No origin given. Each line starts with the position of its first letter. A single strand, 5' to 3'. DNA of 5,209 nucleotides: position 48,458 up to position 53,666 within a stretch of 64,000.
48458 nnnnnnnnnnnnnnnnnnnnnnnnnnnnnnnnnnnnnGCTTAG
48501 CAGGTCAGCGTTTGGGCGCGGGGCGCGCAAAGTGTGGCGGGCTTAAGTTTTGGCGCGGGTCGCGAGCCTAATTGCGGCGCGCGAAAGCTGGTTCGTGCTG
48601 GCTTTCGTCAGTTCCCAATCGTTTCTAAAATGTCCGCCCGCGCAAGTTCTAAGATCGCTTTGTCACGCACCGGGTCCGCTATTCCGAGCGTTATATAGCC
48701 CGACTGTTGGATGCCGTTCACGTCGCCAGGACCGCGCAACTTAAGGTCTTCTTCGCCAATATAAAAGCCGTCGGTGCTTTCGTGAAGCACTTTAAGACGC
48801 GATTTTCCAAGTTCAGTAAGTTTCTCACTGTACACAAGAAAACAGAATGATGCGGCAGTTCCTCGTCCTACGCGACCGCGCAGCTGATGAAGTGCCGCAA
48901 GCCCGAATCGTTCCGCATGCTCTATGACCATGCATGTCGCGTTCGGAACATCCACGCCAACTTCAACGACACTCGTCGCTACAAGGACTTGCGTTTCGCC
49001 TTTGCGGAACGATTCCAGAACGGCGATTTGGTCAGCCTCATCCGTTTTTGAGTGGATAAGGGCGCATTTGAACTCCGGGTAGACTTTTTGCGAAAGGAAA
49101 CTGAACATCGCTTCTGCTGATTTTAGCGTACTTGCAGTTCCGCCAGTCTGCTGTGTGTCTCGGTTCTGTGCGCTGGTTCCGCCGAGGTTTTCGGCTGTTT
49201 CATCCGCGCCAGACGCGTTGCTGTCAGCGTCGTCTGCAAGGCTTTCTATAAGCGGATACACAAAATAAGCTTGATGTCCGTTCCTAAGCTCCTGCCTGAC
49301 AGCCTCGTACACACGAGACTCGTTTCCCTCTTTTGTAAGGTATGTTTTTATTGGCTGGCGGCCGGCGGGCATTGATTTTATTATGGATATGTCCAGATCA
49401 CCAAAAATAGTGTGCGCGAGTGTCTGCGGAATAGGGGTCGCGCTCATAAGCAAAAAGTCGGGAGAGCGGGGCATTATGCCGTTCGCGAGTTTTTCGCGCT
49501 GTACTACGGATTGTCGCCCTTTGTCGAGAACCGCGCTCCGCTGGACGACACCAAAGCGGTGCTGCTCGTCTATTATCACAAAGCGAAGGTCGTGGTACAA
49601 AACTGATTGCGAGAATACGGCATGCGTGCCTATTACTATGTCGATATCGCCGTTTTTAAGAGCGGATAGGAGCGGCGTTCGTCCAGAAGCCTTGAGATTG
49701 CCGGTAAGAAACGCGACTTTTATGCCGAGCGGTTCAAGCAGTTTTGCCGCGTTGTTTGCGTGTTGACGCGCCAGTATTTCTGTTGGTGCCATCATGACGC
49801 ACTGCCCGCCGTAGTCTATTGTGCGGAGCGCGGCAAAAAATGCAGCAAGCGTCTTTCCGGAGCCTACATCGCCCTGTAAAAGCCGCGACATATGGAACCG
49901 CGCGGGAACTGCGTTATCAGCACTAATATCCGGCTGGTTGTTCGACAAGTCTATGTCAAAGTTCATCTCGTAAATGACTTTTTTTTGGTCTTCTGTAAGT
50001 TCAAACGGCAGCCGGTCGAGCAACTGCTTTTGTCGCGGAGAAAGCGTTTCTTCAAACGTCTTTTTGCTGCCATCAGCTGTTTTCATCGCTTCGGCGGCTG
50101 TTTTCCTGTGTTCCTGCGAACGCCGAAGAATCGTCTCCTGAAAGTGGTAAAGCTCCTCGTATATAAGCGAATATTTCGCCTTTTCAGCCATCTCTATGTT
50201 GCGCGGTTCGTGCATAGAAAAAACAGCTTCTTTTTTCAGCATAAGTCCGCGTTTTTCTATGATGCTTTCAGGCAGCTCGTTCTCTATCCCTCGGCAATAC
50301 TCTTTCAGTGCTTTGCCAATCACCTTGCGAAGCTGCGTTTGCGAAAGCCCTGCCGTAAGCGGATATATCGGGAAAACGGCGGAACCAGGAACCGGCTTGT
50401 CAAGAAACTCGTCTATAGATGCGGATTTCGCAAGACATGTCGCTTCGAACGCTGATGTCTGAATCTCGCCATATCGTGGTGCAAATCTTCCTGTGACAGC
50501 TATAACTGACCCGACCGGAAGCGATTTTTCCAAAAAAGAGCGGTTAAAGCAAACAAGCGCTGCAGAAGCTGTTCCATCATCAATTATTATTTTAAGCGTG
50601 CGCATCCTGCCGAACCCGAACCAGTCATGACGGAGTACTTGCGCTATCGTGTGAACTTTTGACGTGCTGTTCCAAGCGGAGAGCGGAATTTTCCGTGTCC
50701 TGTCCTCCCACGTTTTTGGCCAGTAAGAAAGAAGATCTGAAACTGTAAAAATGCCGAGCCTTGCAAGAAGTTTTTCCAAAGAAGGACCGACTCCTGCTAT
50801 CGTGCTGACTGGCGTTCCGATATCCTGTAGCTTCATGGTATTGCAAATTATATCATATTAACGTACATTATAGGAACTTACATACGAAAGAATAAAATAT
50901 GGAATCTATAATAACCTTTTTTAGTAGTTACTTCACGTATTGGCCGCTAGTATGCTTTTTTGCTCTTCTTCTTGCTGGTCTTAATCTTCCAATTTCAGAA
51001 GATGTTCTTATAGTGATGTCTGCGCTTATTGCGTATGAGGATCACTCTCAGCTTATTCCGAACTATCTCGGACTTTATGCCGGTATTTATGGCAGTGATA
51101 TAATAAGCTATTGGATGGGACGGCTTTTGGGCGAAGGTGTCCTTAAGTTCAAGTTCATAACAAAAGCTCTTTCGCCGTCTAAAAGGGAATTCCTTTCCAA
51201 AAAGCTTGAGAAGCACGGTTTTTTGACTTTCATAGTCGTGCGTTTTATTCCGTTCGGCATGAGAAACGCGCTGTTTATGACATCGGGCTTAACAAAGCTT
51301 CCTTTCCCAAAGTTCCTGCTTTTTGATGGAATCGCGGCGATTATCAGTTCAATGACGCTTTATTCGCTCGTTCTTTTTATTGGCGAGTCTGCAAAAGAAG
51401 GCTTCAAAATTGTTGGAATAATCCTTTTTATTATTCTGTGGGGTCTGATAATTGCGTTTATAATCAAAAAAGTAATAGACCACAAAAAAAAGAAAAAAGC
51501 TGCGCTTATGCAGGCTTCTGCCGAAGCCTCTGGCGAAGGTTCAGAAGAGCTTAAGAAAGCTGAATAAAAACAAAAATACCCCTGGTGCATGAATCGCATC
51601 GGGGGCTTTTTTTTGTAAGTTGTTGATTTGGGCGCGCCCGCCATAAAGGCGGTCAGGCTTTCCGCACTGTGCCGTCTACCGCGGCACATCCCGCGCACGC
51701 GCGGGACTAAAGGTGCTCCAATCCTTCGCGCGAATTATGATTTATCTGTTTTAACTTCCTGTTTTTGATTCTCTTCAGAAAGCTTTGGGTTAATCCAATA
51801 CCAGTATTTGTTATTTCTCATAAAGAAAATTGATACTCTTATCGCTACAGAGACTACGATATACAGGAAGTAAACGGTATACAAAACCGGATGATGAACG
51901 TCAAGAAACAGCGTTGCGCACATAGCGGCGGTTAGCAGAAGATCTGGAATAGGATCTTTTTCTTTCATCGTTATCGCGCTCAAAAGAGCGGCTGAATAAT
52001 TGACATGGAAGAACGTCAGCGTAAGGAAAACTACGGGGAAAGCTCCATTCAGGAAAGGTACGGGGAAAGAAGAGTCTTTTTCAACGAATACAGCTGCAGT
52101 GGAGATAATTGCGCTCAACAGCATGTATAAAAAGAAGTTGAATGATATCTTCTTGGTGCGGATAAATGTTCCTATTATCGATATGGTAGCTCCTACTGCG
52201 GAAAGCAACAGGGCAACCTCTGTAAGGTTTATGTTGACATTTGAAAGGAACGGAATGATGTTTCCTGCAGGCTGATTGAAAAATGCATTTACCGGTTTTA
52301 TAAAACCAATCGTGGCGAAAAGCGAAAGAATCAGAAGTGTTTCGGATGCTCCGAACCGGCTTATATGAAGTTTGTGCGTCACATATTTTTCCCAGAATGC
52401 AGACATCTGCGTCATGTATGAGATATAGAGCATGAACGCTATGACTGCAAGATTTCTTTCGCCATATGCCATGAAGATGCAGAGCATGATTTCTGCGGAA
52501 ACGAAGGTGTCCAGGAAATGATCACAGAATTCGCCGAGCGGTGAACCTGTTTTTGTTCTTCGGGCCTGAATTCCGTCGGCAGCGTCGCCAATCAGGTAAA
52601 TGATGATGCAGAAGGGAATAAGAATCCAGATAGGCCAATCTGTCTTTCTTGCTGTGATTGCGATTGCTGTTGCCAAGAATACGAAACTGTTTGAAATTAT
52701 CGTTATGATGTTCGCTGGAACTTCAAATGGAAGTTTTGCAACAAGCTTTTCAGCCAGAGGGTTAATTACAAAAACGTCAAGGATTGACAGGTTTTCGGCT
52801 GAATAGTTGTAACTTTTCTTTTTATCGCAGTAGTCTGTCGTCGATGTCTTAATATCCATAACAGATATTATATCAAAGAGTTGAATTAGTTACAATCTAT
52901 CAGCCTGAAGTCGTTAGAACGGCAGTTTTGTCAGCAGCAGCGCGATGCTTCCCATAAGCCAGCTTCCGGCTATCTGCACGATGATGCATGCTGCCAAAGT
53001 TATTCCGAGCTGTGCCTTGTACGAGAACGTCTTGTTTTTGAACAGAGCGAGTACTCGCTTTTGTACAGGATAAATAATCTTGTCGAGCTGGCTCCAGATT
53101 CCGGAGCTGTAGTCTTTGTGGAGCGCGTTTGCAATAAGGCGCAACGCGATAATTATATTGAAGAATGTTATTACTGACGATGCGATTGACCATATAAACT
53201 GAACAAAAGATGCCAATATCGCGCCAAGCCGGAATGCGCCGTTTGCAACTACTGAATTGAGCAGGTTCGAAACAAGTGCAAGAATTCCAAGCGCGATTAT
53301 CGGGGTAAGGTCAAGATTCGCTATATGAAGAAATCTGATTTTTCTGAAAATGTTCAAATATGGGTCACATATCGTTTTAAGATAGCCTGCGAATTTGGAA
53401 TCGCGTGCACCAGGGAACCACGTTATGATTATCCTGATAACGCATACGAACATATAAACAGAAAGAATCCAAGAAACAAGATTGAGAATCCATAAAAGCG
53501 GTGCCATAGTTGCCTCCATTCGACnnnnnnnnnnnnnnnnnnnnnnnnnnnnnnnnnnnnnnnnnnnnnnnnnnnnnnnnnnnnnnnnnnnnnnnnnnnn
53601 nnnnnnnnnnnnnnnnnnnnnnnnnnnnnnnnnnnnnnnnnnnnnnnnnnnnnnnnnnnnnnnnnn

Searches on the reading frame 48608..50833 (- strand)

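Call 38: search_protein_families(library=pfam, proteins=[window:48608-50833:-], max_evalue=0.00001)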
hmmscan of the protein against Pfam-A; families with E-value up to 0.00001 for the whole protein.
window:48608-50833:- (741 aa): 6 families
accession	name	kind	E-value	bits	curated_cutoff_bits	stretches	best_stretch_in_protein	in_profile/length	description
PF00270.35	DEAD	-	7.9e-26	91.2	26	1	318-472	18-164/167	DEAD/DEAH box helicase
PF00271.37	Helicase_C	-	2.7e-24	86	23.5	1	570-657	25-108/110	Helicase conserved C-terminal domain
PF17191.10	RecG_wedge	-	3.2e-22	79.3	23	1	12-176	5-159/162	RecG wedge domain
PF19833.4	RecG_dom3_C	-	1.5e-11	44.6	26.8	1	687-736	2-52/87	ATP-dependent DNA helicase RecG, domain 3, C-terminal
PF04851.21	ResIII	-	3.9e-07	30.6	22.5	1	278-429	3-139/164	Type III restriction enzyme, res subunit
PF22590.2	Cas3-like_C_2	-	6.9e-06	26.7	27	0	568-658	10-104/106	CRISPR-associated nuclease/helicase Cas3, C-terminal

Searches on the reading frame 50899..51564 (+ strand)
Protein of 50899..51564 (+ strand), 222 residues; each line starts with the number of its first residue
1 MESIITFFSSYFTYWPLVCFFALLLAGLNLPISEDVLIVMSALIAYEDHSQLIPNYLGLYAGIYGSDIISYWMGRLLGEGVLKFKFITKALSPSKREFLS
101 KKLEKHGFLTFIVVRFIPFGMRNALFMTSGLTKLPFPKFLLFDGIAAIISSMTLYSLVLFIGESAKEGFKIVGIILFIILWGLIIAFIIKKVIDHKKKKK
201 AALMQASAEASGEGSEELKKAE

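Call 38: search_protein_families(library=pfam, proteins=[window:50899-51564:+], max_evalue=0.00001)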
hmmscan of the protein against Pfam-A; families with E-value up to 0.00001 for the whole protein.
window:50899-51564:+ (222 aa): 1 family
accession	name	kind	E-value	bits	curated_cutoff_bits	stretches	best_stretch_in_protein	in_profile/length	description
PF09335.16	VTT_dom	-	1.9e-13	51.4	33.9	1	51-156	15-119/123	VTT domain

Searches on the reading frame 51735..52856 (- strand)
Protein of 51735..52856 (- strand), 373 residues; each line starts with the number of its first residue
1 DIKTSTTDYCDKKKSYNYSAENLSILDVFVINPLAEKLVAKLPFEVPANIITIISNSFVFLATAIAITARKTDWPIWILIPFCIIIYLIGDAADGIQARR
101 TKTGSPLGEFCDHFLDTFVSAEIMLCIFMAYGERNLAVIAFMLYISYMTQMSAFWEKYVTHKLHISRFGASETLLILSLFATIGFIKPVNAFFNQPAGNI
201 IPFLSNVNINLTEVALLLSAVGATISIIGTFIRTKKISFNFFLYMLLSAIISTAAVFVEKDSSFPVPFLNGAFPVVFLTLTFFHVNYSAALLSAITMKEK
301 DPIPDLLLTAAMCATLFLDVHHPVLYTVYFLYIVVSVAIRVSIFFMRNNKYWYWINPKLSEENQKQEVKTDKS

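Call 38: search_protein_families(library=pfam, proteins=[window:51735-52856:-], max_evalue=0.00001)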
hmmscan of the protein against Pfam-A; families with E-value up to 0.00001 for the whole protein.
window:51735-52856:- (373 aa): 1 family
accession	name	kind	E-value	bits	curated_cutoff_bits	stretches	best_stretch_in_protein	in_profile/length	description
PF01066.26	CDP-OH_P_transf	-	1.2e-09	39.2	22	1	48-183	4-133/152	CDP-alcohol phosphatidyltransferase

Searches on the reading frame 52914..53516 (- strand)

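Call 38: search_protein_families(library=pfam, proteins=[window:52914-53516:-], max_evalue=0.00001)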
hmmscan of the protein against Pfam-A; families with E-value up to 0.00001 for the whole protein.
window:52914-53516:- (200 aa): 1 family
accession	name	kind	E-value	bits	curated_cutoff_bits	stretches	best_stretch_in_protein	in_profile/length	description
PF02325.22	YGGT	-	1.2e-16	61.3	27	1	15-86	1-70/70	YGGT family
